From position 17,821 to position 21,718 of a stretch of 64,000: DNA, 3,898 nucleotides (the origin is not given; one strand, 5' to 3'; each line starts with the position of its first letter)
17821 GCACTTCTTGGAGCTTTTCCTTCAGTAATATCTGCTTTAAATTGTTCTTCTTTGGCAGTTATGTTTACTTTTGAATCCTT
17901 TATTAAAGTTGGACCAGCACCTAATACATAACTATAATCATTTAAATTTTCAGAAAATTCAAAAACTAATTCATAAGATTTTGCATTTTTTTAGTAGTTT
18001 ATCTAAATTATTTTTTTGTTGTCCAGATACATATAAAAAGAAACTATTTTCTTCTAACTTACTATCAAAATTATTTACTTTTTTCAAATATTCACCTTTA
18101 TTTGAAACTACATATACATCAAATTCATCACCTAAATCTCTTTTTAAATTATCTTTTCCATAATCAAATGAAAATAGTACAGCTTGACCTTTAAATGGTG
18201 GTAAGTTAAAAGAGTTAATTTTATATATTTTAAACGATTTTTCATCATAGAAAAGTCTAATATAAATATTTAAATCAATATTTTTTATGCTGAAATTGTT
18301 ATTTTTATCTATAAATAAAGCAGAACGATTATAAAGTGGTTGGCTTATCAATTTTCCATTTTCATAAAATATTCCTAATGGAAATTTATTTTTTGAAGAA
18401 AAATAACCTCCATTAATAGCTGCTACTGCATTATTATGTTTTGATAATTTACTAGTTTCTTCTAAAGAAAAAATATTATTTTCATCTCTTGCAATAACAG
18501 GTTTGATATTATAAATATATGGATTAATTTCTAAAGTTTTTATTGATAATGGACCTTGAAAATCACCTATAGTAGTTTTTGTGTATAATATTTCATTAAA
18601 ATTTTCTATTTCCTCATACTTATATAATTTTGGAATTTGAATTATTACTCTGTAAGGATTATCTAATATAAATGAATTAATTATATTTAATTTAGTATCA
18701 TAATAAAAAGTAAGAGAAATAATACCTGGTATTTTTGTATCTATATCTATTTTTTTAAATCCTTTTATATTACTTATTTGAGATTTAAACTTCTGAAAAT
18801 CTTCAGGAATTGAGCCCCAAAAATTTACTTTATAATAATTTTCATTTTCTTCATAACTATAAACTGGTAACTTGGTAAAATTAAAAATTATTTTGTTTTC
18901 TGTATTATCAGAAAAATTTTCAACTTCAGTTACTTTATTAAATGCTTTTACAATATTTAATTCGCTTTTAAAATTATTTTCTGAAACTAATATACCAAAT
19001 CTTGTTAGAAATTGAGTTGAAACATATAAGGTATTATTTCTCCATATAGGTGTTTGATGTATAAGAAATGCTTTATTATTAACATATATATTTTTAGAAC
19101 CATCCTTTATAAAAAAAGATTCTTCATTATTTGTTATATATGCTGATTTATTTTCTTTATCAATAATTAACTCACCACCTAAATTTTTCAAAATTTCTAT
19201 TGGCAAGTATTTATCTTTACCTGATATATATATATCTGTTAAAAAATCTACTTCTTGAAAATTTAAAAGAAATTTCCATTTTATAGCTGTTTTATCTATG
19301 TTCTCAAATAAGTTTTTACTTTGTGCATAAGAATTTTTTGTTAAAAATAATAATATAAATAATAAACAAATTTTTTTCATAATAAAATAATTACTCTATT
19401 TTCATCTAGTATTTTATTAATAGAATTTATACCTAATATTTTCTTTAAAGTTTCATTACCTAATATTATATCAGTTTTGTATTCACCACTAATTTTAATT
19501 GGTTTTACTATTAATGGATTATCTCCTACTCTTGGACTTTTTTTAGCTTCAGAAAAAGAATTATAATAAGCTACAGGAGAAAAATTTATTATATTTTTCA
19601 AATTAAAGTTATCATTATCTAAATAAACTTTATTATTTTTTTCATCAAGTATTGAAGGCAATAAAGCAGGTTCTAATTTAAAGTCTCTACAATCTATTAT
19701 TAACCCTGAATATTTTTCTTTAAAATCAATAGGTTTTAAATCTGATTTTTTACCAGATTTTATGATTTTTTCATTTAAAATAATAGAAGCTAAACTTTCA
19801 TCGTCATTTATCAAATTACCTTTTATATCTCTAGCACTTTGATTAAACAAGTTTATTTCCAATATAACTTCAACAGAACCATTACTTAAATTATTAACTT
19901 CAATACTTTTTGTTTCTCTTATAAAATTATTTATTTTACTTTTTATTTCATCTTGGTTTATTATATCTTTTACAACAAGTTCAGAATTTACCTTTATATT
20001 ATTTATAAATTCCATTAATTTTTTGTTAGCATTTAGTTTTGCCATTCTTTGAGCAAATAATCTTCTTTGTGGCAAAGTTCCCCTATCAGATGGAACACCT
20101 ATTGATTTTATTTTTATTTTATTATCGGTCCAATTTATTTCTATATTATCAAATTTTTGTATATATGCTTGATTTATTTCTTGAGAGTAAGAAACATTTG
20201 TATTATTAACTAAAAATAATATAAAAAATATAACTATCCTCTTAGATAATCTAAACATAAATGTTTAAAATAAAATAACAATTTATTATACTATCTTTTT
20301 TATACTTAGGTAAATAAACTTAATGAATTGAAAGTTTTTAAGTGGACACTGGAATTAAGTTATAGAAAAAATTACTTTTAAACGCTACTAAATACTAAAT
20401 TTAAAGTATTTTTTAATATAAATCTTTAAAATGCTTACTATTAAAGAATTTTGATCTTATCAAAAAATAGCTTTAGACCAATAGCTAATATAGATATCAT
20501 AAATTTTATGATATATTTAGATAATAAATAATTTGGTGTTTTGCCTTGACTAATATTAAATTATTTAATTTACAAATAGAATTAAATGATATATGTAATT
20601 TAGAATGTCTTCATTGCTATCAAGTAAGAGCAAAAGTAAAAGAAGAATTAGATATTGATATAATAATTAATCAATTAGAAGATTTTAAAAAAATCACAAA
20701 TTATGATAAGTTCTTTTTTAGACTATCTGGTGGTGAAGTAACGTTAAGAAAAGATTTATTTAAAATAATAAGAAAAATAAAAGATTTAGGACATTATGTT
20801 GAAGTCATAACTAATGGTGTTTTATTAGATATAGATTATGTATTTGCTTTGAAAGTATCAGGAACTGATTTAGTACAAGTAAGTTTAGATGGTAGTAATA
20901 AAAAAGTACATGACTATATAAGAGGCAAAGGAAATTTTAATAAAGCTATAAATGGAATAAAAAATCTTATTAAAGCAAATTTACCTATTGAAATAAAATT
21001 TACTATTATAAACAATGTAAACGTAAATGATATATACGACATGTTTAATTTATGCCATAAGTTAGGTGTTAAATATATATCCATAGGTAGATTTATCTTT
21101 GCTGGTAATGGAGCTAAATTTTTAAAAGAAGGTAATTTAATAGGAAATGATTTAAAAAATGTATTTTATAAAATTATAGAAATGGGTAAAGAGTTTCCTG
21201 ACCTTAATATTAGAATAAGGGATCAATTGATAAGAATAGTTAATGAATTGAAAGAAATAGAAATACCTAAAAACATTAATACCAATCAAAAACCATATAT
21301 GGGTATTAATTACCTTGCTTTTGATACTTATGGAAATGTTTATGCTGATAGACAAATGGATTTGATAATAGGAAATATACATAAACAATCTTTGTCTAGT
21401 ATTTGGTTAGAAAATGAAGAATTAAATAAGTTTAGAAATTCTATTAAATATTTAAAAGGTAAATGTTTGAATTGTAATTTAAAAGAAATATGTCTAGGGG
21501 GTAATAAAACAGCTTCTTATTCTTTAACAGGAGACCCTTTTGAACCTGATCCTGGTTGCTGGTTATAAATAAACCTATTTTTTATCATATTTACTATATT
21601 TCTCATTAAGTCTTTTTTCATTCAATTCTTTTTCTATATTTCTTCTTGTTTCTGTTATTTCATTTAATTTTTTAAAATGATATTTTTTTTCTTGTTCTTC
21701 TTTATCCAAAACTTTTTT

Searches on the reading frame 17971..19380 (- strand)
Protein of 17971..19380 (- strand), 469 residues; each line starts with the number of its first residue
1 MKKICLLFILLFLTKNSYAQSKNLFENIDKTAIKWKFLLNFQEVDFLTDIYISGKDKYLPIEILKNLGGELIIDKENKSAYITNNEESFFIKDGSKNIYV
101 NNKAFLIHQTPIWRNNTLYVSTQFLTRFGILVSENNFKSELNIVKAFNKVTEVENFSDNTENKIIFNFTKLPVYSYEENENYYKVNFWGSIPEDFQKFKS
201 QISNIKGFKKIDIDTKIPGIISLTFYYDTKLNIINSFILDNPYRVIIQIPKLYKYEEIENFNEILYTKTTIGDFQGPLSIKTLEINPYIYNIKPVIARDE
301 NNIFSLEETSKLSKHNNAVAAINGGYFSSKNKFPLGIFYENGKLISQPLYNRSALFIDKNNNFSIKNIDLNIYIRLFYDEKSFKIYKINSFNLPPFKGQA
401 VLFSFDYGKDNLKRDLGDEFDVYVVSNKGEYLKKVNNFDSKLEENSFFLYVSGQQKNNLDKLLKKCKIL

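Call 62: search_protein_families(library=pfam, proteins=[window:17971-19380:-], max_evalue=0.00001)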
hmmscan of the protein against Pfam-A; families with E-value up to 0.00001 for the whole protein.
window:17971-19380:- (469 aa): 1 family
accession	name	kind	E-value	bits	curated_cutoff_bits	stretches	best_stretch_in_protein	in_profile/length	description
PF07833.16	Cu_amine_oxidN1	-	3e-10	40.4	24.2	1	40-138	3-103/108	Copper amine oxidase N-terminal domain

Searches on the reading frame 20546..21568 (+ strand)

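Call 63: search_protein_families(library=pfam, proteins=[window:20546-21568:+], max_evalue=0.00001)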
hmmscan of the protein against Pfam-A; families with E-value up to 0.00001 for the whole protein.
window:20546-21568:+ (340 aa): 2 families
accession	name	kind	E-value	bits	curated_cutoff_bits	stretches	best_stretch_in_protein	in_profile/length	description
PF04055.27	Radical_SAM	-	2.7e-24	86.7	29.5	1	12-169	2-165/166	Radical SAM superfamily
PF13186.11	SPASM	-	1.5e-06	28.8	21.5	1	255-311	6-67/67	Iron-sulfur cluster-binding domain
